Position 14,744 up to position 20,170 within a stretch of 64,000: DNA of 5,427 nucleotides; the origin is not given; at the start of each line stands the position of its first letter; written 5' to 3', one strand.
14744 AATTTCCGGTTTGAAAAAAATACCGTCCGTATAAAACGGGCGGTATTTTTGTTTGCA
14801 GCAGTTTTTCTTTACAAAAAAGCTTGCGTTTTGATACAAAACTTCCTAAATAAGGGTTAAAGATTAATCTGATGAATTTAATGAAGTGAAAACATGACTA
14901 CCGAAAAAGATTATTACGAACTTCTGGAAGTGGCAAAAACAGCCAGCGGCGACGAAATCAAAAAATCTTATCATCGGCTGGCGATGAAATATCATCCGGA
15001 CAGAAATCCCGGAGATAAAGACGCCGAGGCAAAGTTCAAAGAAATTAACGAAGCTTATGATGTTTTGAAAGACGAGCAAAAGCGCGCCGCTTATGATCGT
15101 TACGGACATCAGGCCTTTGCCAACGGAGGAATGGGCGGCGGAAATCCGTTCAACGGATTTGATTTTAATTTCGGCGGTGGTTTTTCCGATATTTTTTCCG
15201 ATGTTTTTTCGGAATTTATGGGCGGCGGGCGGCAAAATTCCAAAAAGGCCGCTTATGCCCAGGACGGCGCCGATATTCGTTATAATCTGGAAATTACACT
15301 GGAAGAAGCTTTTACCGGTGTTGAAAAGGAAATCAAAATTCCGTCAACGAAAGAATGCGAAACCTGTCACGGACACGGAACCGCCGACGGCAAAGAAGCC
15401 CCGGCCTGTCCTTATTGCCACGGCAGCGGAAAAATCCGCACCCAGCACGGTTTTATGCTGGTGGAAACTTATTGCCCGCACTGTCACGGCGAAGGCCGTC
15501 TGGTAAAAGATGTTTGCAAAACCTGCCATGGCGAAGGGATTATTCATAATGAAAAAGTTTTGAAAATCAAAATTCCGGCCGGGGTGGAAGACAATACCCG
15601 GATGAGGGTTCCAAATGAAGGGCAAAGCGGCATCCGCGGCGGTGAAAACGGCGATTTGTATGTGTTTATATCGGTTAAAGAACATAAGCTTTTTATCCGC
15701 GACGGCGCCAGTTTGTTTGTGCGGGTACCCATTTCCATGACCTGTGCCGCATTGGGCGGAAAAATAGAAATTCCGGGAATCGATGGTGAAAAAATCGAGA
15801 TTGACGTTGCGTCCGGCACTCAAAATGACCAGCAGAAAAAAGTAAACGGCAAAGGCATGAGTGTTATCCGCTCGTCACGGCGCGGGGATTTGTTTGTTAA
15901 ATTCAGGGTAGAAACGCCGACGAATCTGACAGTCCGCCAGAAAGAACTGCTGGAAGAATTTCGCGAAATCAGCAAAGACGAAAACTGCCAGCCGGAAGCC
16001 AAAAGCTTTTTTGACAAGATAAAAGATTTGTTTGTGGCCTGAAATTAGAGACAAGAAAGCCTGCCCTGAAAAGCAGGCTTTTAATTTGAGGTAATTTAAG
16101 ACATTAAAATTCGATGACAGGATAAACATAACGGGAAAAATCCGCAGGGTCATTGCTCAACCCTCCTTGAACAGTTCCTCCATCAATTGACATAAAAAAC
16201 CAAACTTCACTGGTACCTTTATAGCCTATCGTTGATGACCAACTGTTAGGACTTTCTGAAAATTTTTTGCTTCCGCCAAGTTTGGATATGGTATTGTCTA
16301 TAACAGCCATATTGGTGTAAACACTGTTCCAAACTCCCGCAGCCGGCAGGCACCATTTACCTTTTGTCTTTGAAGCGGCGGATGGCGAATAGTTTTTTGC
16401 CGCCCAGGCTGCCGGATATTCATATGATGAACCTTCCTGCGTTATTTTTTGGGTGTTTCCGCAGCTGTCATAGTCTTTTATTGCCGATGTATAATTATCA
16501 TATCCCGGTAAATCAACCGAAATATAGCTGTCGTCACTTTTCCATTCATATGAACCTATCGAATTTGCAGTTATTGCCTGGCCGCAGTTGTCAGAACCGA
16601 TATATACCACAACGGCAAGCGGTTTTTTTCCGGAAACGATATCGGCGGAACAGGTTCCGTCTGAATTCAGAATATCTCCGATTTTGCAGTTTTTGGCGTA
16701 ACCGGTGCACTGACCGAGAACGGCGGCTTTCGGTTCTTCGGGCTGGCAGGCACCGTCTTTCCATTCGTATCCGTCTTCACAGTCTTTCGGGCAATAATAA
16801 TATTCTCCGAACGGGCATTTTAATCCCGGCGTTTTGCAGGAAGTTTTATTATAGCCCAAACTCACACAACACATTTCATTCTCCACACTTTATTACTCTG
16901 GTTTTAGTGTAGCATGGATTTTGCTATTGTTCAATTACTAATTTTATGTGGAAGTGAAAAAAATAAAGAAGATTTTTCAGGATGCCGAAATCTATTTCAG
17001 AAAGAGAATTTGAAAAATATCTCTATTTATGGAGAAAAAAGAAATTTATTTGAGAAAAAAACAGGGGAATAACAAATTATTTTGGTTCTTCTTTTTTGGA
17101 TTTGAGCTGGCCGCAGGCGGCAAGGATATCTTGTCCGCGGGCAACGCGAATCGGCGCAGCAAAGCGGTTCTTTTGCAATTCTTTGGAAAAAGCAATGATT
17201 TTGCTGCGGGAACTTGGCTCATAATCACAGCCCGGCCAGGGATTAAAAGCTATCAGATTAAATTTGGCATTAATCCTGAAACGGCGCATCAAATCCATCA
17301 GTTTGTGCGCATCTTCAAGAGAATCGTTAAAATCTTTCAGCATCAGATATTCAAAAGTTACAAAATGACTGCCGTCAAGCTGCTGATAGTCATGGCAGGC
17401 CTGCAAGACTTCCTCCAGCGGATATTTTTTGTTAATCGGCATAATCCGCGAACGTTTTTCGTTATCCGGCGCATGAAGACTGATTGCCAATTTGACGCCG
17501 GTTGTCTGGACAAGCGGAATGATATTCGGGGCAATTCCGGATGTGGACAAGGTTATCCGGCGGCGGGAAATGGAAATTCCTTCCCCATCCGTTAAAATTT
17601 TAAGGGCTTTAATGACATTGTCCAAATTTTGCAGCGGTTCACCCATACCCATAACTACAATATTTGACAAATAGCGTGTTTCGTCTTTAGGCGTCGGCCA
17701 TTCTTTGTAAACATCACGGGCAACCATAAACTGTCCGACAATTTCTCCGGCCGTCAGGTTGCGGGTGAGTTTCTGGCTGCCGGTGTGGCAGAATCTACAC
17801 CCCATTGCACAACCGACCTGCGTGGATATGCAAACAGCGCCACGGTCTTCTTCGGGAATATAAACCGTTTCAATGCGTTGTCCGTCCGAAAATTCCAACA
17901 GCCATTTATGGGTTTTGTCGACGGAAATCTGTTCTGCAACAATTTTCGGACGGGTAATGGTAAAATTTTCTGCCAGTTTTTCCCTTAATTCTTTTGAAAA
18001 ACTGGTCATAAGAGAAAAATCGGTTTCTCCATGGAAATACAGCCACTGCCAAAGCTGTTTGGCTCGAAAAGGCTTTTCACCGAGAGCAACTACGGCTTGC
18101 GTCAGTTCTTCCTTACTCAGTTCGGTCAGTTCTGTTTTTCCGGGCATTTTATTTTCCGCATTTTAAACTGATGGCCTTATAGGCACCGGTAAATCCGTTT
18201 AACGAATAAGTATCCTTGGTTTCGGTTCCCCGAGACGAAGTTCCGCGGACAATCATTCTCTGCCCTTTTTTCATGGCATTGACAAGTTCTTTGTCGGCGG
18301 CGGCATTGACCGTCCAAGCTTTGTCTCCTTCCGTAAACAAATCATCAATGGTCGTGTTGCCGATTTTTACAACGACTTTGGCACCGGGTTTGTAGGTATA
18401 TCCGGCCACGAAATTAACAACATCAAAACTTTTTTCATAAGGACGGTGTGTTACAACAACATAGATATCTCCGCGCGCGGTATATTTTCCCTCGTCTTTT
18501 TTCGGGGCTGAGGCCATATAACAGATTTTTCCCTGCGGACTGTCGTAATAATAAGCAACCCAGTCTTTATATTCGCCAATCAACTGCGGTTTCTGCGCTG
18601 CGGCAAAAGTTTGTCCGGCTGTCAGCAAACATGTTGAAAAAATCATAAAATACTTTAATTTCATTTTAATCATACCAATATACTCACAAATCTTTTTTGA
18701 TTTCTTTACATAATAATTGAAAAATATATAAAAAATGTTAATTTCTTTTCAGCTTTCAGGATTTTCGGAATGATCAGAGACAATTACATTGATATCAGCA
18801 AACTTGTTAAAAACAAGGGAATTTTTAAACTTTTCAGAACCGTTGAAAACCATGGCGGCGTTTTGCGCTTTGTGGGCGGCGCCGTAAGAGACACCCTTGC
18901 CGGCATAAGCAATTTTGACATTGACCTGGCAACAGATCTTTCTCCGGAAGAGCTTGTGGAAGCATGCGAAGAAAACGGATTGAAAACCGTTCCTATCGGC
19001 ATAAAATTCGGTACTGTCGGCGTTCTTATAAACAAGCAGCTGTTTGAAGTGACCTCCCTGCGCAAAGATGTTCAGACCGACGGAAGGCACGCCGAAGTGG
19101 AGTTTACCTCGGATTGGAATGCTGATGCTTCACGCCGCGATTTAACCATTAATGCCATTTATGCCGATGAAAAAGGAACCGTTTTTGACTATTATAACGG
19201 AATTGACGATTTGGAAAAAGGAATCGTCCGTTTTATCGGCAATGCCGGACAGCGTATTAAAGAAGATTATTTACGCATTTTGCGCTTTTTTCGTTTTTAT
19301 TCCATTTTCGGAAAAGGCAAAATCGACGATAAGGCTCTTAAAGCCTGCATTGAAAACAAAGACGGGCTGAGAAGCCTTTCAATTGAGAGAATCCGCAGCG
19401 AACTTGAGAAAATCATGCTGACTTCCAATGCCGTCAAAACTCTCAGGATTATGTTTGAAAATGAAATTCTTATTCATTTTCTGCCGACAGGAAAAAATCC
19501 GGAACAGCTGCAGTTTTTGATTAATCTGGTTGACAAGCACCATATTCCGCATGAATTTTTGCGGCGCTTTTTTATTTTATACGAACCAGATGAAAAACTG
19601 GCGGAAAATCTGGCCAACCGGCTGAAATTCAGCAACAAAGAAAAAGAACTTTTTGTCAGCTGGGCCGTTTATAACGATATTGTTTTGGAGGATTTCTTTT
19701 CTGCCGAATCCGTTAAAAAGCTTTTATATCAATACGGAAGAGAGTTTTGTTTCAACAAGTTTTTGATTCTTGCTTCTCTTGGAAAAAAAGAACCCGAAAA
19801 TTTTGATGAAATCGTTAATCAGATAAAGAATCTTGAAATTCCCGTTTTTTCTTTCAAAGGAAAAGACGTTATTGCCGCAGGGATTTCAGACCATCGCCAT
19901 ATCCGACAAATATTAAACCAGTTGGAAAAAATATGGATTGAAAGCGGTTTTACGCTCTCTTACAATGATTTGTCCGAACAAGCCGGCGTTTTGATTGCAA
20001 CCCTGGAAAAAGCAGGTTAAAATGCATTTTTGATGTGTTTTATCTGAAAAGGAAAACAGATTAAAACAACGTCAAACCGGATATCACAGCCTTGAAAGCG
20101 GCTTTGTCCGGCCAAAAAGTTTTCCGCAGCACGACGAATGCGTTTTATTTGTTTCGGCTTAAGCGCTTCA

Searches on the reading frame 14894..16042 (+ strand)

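Call 24: search_protein_families(library=pfam, proteins=[window:14894-16042:+], max_evalue=0.00001)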
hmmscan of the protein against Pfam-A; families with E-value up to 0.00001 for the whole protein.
window:14894-16042:+ (382 aa): 3 families
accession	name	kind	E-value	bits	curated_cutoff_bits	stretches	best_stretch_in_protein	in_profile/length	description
PF01556.23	DnaJ_C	-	1e-46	159.1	26.6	1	128-342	1-152/152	DnaJ C terminal domain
PF00226.36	DnaJ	-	1.1e-27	96.3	27.8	1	6-68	1-63/63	DnaJ domain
PF00684.25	DnaJ_CXXCXGXG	-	1.7e-14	54.3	32.7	1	155-215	1-65/65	DnaJ central domain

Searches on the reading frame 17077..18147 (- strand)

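Call 24: search_protein_families(library=pfam, proteins=[window:17077-18147:-], max_evalue=0.00001)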
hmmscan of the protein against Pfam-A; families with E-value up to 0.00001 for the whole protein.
window:17077-18147:- (356 aa): 2 families
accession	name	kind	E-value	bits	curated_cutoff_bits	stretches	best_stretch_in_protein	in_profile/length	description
PF21016.3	RlmN_N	-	1.1e-19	70.3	24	1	6-64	2-60/60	Ribosomal RNA large subunit methyltransferase N-terminal domain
PF04055.27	Radical_SAM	-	5.6e-17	62.8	29.5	1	107-283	1-165/166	Radical SAM superfamily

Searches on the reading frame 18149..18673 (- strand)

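Call 24: search_protein_families(library=pfam, proteins=[window:18149-18673:-], max_evalue=0.00001)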
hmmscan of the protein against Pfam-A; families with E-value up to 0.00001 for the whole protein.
window:18149-18673:- (174 aa): 1 family
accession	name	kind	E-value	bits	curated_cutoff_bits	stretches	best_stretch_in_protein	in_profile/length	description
PF06776.18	IalB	-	1e-15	58.5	22.1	1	46-168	9-130/131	Invasion associated locus B (IalB) protein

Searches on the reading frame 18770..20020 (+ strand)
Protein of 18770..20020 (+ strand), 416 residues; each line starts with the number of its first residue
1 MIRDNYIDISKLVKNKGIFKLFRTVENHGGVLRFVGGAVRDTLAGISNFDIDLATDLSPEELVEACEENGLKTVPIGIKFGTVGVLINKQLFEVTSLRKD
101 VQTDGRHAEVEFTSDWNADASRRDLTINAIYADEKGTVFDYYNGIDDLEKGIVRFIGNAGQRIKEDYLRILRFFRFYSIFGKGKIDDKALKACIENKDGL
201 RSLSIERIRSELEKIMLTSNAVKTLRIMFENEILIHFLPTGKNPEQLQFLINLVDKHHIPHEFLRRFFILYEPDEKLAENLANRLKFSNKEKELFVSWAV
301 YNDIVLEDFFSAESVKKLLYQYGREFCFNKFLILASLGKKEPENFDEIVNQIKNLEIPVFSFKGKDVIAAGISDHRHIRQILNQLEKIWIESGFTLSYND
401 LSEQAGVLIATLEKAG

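Call 24: search_protein_families(library=pfam, proteins=[window:18770-20020:+], max_evalue=0.00001)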
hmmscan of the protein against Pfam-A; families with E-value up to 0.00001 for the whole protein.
window:18770-20020:+ (416 aa): 2 families
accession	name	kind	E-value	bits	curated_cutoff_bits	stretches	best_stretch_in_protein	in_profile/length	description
PF01743.26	PolyA_pol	-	3e-31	108.8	23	1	32-154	1-126/126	Poly A polymerase head domain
PF12627.12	PolyA_pol_RNAbd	-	1.3e-10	41.3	22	1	184-240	3-59/64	Probable RNA and SrmB- binding site of polymerase A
